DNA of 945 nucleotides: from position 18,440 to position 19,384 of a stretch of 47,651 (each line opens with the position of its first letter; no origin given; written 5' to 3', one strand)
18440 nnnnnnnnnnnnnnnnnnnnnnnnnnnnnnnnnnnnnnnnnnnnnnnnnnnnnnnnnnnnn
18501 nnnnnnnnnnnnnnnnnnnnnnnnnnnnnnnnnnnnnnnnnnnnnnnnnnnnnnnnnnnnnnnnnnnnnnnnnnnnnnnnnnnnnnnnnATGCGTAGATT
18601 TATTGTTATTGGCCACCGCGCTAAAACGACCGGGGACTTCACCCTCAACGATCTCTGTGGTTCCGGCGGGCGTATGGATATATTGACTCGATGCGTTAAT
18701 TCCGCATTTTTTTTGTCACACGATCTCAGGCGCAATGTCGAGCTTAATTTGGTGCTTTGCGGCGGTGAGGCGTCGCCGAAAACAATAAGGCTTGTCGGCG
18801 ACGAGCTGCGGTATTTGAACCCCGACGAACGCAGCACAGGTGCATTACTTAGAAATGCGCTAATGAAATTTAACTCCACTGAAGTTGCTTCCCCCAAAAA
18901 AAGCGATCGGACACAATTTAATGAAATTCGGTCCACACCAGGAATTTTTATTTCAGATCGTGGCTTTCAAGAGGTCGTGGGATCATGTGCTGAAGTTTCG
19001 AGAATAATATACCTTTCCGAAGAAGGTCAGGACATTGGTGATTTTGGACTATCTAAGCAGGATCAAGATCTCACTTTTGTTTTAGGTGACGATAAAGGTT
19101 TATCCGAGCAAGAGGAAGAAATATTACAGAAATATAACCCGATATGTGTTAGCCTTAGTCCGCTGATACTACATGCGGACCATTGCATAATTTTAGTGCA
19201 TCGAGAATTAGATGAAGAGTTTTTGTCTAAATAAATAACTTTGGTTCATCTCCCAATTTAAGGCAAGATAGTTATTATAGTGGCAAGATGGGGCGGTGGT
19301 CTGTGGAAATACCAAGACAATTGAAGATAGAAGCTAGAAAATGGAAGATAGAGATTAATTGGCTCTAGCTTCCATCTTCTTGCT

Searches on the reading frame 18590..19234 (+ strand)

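Call 13: search_protein_families(library=pfam, proteins=[window:18590-19234:+], max_evalue=0.001)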
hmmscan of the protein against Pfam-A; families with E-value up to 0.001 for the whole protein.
window:18590-19234:+ (214 aa): 2 families
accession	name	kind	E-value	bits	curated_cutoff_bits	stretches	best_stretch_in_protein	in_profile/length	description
PF04013.17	Methyltrn_RNA_2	-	9.3e-55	185.9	25.5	1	1-209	1-195/198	Putative SAM-dependent RNA methyltransferase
PF04452.19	Methyltrans_RNA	-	0.0002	21.4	23.9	1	125-197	81-154/165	RNA methyltransferase domain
